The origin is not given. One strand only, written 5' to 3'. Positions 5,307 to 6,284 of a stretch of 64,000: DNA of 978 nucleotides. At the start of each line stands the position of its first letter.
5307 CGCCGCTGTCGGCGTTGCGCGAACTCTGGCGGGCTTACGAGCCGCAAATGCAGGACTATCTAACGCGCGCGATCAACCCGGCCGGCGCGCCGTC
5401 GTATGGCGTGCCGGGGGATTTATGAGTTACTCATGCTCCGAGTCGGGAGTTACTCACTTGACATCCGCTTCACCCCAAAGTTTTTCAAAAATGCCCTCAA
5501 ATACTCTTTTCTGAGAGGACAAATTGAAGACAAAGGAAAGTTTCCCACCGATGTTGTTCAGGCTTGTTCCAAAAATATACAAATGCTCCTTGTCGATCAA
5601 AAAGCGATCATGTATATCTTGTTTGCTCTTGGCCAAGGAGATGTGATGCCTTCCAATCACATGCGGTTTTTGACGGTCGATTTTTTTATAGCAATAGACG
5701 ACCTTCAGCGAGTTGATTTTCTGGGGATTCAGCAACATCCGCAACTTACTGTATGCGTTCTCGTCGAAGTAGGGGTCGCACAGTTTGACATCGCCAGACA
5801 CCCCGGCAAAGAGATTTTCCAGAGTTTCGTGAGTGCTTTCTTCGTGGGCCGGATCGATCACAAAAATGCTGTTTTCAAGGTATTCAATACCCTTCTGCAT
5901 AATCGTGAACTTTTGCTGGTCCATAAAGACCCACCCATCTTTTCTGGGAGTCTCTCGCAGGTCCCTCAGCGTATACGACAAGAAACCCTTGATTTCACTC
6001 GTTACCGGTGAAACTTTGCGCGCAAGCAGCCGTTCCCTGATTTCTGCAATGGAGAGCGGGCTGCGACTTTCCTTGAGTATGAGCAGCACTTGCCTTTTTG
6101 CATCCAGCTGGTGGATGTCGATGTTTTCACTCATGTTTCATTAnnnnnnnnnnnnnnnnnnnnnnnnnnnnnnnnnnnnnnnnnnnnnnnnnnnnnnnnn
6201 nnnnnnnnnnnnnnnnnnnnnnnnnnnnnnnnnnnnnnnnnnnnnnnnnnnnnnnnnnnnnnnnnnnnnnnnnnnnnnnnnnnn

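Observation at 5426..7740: Low-G+C four-gene cassette of winged-helix proteins ending in a wHTH / HKD-less PLD-fold protein: candidate undescribed system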

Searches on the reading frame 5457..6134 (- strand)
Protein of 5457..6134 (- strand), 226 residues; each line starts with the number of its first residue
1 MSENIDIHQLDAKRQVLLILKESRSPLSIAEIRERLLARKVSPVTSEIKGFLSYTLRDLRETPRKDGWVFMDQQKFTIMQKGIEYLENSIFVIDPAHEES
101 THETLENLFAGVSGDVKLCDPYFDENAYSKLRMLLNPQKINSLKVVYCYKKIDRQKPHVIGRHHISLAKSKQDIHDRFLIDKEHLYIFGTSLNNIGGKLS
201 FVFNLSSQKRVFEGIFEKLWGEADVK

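Call 4: search_protein_families(library=pfam, proteins=[window:5457-6134:-], max_evalue=1)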
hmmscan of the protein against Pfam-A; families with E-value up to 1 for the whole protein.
window:5457-6134:- (226 aa): 1 family
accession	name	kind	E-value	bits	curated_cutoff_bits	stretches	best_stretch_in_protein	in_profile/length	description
PF23159.1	WH_Rok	-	0.21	12.2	27.6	1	16-39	5-28/58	Repressor Rok winged helix domain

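Call 5: search_protein_families(library=padloc, proteins=[window:5457-6134:-], max_evalue=1)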
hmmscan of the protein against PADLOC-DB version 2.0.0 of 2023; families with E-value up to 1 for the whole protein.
window:5457-6134:- (226 aa): 2 families
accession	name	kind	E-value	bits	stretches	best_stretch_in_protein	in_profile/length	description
PDLC04869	PDC-S05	-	1.4e-08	32.3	1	102-219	184-300/306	-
PDLC04879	PDC-S05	-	3.6e-08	31.2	1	101-207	170-275/285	-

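Call 6: search_protein_families(library=ncbifam, proteins=[window:5457-6134:-], max_evalue=1)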
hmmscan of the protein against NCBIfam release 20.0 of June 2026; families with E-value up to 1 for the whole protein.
window:5457-6134:- (226 aa): 1 family
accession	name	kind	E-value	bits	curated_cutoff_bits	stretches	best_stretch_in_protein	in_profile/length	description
NF040700.1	VPA1262_N_dom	domain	1.1e-05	24.4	80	1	169-213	418-470/478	VPA1262 family N-terminal domain-containing protein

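Call 7: search_protein_families(library=phrogs, proteins=[window:5457-6134:-], max_evalue=1)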
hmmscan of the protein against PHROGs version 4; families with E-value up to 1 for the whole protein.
window:5457-6134:- (226 aa): 1 family
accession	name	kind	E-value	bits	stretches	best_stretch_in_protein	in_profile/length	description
phrog_6507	-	unknown function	0.076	13.7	1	72-105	4-37/57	-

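Call 8: find_homologous_proteins(query=window:5457-6134:-, max_evalue=0.001)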
Query window:5457-6134:- (226 aa): 8 proteins with E <= 0.001 among 196 candidates.
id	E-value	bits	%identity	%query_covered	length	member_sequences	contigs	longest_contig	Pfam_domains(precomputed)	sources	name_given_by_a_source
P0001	3.1e-145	500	100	100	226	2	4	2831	-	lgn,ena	-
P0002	1.6e-67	246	52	96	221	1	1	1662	-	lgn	-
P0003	5.6e-67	244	52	99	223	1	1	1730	-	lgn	-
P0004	1.2e-65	239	53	97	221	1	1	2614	-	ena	-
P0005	2.9e-63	232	49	99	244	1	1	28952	-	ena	-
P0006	1.4e-57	213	48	99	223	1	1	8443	-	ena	-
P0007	2.9e-57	212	47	96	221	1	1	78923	-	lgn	-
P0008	5.9e-54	201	46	97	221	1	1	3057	-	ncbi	-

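Call 9: search_solved_structures(query=window:5457-6134:-, max_evalue=10, show_alignments=3)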
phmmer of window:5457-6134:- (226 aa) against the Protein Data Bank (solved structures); distinct sequences matched with E-value up to 10: 0.

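Call 10: find_encoding_contigs(protein=P0007, flank=10000, max_places=3)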
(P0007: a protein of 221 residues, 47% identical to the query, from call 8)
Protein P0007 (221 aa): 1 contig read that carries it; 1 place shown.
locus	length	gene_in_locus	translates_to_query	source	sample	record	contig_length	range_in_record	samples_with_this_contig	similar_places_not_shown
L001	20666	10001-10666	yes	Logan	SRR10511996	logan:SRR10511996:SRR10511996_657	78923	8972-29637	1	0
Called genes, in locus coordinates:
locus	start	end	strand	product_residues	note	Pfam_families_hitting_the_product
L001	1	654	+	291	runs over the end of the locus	PF00231:ATP-synt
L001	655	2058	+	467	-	PF02874:ATP-synt_ab_N, PF00006:ATP-synt_ab, PF22919:ATP-synt_VA_C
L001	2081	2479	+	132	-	PF02823:ATP-synt_DE_N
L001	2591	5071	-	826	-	PF00317:Ribonuc_red_lgN, PF02867:Ribonuc_red_lgC, PF12637:TSCPD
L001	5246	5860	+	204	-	PF06041:DUF924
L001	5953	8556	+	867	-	PF04851:ResIII (weak)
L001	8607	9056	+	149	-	-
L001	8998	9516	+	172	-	-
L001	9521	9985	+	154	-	-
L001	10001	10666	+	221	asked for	-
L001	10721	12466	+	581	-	PF01555:N6_N4_Mtase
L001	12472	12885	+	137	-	PF03652:RuvX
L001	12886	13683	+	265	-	PF00561:Abhydrolase_1, PF12146:Hydrolase_4, PF12697:Abhydrolase_6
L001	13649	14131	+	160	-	PF07681:DoxX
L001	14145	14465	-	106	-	PF00462:Glutaredoxin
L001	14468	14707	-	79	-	PF01722:BolA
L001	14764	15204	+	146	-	PF00571:CBS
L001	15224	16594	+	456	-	PF01656:CbiA, PF13500:AAA_26, PF07685:GATase_3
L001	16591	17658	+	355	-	PF00155:Aminotran_1_2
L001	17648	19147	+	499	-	PF01656:CbiA, PF13500:AAA_26, PF07685:GATase_3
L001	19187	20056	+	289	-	-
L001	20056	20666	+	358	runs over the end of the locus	PF02492:cobW, PF07683:CobW_C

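Call 11: find_encoding_contigs(protein=P0005, flank=10000, max_places=3)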
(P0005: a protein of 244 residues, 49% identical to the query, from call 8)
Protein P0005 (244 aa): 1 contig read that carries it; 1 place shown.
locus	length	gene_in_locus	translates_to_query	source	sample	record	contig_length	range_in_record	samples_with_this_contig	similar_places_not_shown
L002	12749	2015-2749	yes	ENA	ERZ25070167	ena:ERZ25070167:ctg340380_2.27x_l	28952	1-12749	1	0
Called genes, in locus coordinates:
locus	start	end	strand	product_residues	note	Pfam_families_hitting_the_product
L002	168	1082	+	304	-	PF04343:DUF488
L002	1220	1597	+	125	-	-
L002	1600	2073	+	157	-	-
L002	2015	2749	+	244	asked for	-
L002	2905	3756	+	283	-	PF00574:CLP_protease (weak), PF25145:NfeD1b_N, PF01972:SDH_protease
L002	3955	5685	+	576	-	PF01555:N6_N4_Mtase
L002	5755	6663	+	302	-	PF09851:SHOCT (weak)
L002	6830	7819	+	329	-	PF13557:Phenol_MetA_deg (faint)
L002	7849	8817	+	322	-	PF12146:Hydrolase_4, PF00561:Abhydrolase_1, PF12697:Abhydrolase_6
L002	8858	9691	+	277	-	PF00809:Pterin_bind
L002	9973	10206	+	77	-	-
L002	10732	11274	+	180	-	-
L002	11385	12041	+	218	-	-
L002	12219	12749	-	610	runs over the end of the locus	PF00664:ABC_membrane, PF00005:ABC_tran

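Call 12: find_encoding_contigs(protein=P0006, flank=10000, max_places=3)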
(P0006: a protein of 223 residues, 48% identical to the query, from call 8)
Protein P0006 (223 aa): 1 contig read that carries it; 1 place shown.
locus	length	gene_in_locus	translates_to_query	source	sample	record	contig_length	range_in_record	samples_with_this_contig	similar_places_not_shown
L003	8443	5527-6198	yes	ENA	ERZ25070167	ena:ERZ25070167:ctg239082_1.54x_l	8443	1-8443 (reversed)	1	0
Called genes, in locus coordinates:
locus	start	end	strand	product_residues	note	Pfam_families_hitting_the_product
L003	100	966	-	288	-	PF13505:OMP_b-brl (weak)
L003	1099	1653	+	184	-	-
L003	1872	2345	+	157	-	PF18138:bacHORMA_1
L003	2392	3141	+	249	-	PF02661:Fic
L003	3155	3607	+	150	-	PF24838:8xMP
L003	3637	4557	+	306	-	PF08861:DUF1828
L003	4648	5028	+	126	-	-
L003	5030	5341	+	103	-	-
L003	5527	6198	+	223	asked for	-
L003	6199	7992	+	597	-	PF01555:N6_N4_Mtase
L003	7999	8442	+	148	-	?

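Call 15: find_encoding_contigs(protein=P0008, flank=10000, max_places=3)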
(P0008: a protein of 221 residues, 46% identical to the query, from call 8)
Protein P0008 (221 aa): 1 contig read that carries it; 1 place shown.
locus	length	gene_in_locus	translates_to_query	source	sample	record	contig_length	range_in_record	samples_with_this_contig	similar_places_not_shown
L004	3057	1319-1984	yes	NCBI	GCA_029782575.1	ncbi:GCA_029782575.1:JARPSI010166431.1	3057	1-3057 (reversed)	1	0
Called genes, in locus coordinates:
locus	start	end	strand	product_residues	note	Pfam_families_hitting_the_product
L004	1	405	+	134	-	?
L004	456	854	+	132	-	-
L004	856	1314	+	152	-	-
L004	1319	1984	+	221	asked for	-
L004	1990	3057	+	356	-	?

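Call 16: find_encoding_contigs(protein=P0001, flank=10000, max_places=6)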
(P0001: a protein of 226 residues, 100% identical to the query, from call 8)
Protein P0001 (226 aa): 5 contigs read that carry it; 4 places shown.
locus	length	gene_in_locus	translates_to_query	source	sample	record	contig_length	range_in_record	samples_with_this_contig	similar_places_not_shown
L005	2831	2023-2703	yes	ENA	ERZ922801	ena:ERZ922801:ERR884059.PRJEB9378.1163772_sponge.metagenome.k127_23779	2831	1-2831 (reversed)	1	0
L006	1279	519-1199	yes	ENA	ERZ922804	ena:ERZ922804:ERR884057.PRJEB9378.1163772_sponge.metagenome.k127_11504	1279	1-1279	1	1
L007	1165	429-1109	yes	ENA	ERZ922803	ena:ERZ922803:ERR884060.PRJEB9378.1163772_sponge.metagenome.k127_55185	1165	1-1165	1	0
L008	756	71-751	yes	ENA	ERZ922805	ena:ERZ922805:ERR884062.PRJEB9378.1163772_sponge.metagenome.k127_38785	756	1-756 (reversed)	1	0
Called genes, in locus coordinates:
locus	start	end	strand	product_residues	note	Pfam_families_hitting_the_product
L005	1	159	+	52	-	?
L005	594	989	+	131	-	-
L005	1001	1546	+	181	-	-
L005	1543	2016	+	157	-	-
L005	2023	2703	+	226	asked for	-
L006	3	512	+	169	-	?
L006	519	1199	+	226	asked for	-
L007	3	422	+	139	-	?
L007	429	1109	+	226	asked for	-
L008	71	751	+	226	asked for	-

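Call 27: search_protein_families(library=pfam, proteins=[L001:5953-8553:+, L001:10721-12463:+, L002:2905-3753:+, L004:1990-3057:+, L003:3637-4554:+], max_evalue=0.01)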
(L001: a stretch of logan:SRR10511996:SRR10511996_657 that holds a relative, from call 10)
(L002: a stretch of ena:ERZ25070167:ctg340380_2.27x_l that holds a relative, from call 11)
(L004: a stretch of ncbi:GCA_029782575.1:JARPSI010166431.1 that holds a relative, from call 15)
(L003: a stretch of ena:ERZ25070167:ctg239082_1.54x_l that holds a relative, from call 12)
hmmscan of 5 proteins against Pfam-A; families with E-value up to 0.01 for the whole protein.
L001:5953-8553:+ (867 aa): 1 family
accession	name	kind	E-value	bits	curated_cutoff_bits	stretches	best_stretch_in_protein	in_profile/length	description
PF04851.21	ResIII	-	9.8e-06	26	22.5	1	123-307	12-152/164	Type III restriction enzyme, res subunit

L001:10721-12463:+ (581 aa): 2 families
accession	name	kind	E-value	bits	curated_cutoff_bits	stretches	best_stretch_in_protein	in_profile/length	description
PF01555.25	N6_N4_Mtase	-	4.1e-53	181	26.7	1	67-335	1-219/221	DNA methylase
PF03602.21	Cons_hypoth95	-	6e-05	23.2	24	0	296-344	40-89/182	Conserved hypothetical protein 95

L002:2905-3753:+ (283 aa): 3 families
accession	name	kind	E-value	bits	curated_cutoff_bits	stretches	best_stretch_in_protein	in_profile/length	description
PF01972.22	SDH_protease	-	4e-22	79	31.3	1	53-151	90-185/286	ClpP-like SDH-type serine proteinase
PF25145.1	NfeD1b_N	-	3.6e-11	43.4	40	1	40-116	16-93/189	NfeD1b, N-terminal domain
PF00574.28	CLP_protease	-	8.9e-07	29.4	20.2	1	15-106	5-98/182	Clp protease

L004:1990-3057:+ (356 aa): 4 families
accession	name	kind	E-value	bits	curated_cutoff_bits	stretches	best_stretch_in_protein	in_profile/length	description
PF01555.25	N6_N4_Mtase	-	9.2e-51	173.3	26.7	1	82-344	1-219/221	DNA methylase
PF03602.21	Cons_hypoth95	-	5.5e-05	23.4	24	0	79-97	111-129/182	Conserved hypothetical protein 95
PF05175.20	MTS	-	0.0057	16.7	23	0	280-347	11-74/170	Methyltransferase small domain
PF02086.21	MethyltransfD12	-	0.007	16.6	22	0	294-344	7-58/253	D12 class N6 adenine-specific DNA methyltransferase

L003:3637-4554:+ (306 aa): 1 family
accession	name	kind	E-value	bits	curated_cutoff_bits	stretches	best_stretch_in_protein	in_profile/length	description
PF08861.15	DUF1828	-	3.2e-14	53.4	22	1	33-121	2-90/91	Domain of unknown function DUF1828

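Call 28: predict_structure(alignment_id=A1)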
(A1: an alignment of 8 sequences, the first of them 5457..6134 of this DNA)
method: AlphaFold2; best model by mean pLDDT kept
length: 226 residues; sequences in the alignment: 8
mean_pLDDT: 67.3   pTM: 0.61
mean pLDDT of the five models: 67.3, 65.8, 65.8, 59.6, 42.5
residues with pLDDT >= 90: 66; 70-90: 59; 50-70: 17; < 50: 84
segments of 3 or more residues with pLDDT < 50: 1-33, 39-85
pLDDT, mean of each block of 10 residues (from residue 1): 29 33 45 48 41 38 36 34 53 74 82 95 91 92 92 89 92 85 88 65 84 91 74
secondary structure, 60 per line:
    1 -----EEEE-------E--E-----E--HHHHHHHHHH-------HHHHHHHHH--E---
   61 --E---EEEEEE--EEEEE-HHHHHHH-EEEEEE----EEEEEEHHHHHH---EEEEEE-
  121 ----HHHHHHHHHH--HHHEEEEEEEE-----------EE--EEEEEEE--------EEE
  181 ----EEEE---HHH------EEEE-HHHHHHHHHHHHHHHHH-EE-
elements in order: E6-9 H29-38 H46-54 E67-72 E75-79 H81-87 E89-94 E99-104 H105-110 E114-119 H125-134 E140-147 E163-169 E178-180 E185-188 E201-204 H206-222

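Call 32: fold_search(model_id=the predicted structure, library=pdb)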
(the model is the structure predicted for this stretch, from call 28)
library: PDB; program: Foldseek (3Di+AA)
matches with E <= 10: 262; with E <= 0.001: 2
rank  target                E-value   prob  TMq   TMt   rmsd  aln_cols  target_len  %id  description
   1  5bpi_C                4.3e-04  1.00  0.38  0.33   5.3       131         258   13  Structure of TrmBL2, an archaeal chromatin protein, shows a novel mode of DNA binding. (released 2015-09-02)
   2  9vbg_A                8.5e-04  1.00  0.39  0.22   7.6       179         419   12  Cryo-EM structure of human PLD3 apo form (released 2025-12-24)
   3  5bpi_D                1.1e-03  1.00  0.38  0.34   5.3       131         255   14  Structure of TrmBL2, an archaeal chromatin protein, shows a novel mode of DNA binding. (released 2015-09-02)
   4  5box_A                1.5e-03  0.99  0.35  0.30  18.3       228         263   13  Structure of TrmBL2, an archaeal chromatin protein, shows a novel mode of DNA binding. (released 2015-09-02)
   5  9vbh_A                2.0e-03  1.00  0.36  0.21   5.1       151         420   12  Cryo-EM structure of human PLD3 bound to ssDNA (poly(T)) (released 2025-12-24)
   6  5bqt_A                2.0e-03  0.99  0.35  0.31  19.0       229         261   13  Structure of TrmBL2, an archaeal chromatin protein, shows a novel mode of DNA binding. (released 2015-09-02)
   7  9fhk_A                2.1e-03  1.00  0.38  0.26   5.7       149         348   11  Structure of the F13 protein of Vaccinia virus (P21 crystal form) (released 2025-03-12)
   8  4urj_D                2.7e-03  1.00  0.39  0.49   4.4       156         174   11  Crystal structure of human BJ-TSA-9 (released 2014-10-01)
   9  8v06_B                2.7e-03  1.00  0.38  0.22   7.5       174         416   13  Crystal structure of mouse PLD3 co-crystallized with 5'Pi-ssDNA for 9 days (released 2024-03-13)
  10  5bpd_B                2.7e-03  0.97  0.34  0.30  17.0       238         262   12  Structure of TrmBL2, an archaeal chromatin protein, shows a novel mode of DNA binding. (released 2015-09-02)
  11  4urj_A                2.9e-03  1.00  0.40  0.52   4.0       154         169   12  Crystal structure of human BJ-TSA-9 (released 2014-10-01)
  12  8q1x_A                3.1e-03  1.00  0.34  0.20   6.4       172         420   12  Structural analysis of PLD3 reveals insights into the mechanism of lysosomal 5' exonuclease-mediated nucleic acid degr (released 2023-12-06)
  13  9fhk_B                4.7e-03  1.00  0.38  0.26   5.7       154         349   10  Structure of the F13 protein of Vaccinia virus (P21 crystal form) (released 2025-03-12)
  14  4ggj                  5.0e-03  1.00  0.37  0.48   4.4       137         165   17  Crystal structure of Zucchini from mouse (mZuc / PLD6 / MitoPLD) (released 2012-10-10)
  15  5bpd_C                5.6e-03  1.00  0.38  0.33   5.1       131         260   12  Structure of TrmBL2, an archaeal chromatin protein, shows a novel mode of DNA binding. (released 2015-09-02)
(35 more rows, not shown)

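Call 37: search_solved_structures(query=A1, max_evalue=10, show_alignments=3)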
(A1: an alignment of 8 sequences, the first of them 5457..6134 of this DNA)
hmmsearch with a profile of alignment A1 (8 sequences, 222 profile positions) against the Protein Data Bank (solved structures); distinct sequences matched with E-value up to 10: 0.

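Call 43: find_related_loci(query=A1, collection=genome_contigs, flank=8000)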
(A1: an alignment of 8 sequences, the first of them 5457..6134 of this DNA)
Query A1 (226 aa) in genome_contigs; peptide patterns used: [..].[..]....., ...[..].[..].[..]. (x = any residue, [..] = any of these).
25 stretches matched a pattern; 5 encode a relative of the query (tblastn E <= 1e-3); 5 distinct loci.
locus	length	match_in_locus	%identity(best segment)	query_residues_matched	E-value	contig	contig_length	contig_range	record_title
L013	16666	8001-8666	48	1-223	2e-67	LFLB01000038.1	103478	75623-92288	MAG: Candidatus Spongiihabitans thiooxidans isolate LS_SOB contig38693, whole genome shotgun sequence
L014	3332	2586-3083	23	31-208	2e-7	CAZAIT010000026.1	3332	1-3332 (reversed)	MAG TPA_asm: Candidatus Woesearchaeota archaeon isolate binchicken_co181_108 genome assembly, contig: NODE_69520_length_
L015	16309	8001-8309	31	116-200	9e-6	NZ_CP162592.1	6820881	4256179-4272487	Pseudomonas sp. B22129 chromosome, complete genome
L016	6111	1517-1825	30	116-196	3e-5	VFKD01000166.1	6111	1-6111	MAG: bacterium isolate Bin_57_9 c_000004372714, whole genome shotgun sequence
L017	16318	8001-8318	27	116-202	1e-4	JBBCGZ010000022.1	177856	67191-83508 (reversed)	MAG: Bacteroidota bacterium isolate S57_bin.1 s377.ctg000378l, whole genome shotgun sequence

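Call 44: find_related_loci(query=A1, collection=viral_contigs, flank=8000)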
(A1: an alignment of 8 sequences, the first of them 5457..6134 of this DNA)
Query A1 (226 aa) in viral_contigs; peptide patterns used: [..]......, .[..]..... (x = any residue, [..] = any of these).
73 stretches matched a pattern, but none encodes a relative of the query by tblastn (E <= 1e-3).

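Call 51: search_protein_representatives(alignment_id=A1)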
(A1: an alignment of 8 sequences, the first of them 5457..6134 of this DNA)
Query: 8 sequences, 222 profile positions. Proteins with E-value up to 0.001 (for the whole library): 763; up to 1e-10: 129; up to 1e-30: 5. The best 150 are listed.
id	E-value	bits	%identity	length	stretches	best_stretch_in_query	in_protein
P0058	1.6e-87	309.4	-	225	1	1-220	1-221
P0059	1.2e-80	287.0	-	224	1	1-220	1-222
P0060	6.4e-52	193.0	-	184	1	84-221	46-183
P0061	8.1e-46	173.0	-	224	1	2-221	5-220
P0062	1.4e-36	142.8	-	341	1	3-217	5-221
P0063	7.2e-24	101.3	-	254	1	12-215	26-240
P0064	1.0e-23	100.8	-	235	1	17-221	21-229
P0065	1.6e-23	100.1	-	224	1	6-221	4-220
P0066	2.5e-22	96.2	-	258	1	74-205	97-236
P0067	1.1e-21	94.1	-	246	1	53-222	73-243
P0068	3.6e-20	89.2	-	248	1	6-206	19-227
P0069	3.9e-20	89.1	-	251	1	72-220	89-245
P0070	4.3e-20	88.9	-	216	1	61-221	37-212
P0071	7.3e-20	88.2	-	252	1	15-221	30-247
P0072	1.8e-19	86.9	-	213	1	36-202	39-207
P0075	8.1e-19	84.8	-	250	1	6-221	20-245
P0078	1.8e-18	83.7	-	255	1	6-220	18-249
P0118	2.0e-14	70.4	-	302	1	89-220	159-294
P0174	1.9e-11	60.7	-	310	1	91-221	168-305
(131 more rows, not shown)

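Call 53: search_protein_families(library=pfam, alignment_id=A4, max_evalue=0.01)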
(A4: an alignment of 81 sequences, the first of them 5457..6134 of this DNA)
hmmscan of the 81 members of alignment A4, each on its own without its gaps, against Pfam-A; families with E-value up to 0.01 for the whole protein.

A. member 1, window:5457-6134:- (226 aa): 0 families

B. families by the number of members that match (of 81 scanned): 7 families
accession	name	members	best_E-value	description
PF13091.12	PLDc_2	11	1.5e-07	PLD-like domain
PF16565.11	MIT_C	4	0.00038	Phospholipase D-like domain at C-terminus of MIT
PF15600.11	Imm64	1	0.00058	Immunity protein 64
PF22390.1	LntA_helical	1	0.0013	LntA, four-helical up-and-down bundle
PF13344.12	Hydrolase_6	1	0.0015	Haloacid dehalogenase-like hydrolase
PF02195.25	ParB_N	1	0.0027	ParB N-terminal domain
PF20432.4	Xre-like-HTH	1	0.0094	Antitoxin Xre-like helix-turn-helix domain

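Call 54: search_protein_families(library=padloc, alignment_id=A4, max_evalue=0.001)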
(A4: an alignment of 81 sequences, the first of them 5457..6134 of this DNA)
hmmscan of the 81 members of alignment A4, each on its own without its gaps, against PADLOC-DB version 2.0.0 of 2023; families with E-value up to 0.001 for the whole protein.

A. member 1, window:5457-6134:- (226 aa): 2 families
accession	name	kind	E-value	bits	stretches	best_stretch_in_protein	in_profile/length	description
PDLC04869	PDC-S05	-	1.4e-08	32.3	1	102-219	184-300/306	-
PDLC04879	PDC-S05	-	3.6e-08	31.2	1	101-207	170-275/285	-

B. families by the number of members that match (of 81 scanned): 6 families
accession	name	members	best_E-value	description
PDLC04879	PDC-S05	81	7e-20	-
PDLC04869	PDC-S05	79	1.4e-24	-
PDLC03880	NsnC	13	1e-06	-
PDLC02614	DrmC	5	2.6e-05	DrmC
PDLC03924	MkoC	3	4.1e-05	-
PDLC03922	MkoB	1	0.00023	-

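Call 67: search_protein_families(library=pfam, proteins=[L016:89-1960:+], max_evalue=0.05)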
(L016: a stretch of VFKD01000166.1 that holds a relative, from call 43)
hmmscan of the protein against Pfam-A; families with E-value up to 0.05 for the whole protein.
L016:89-1960:+ (624 aa): 0 families
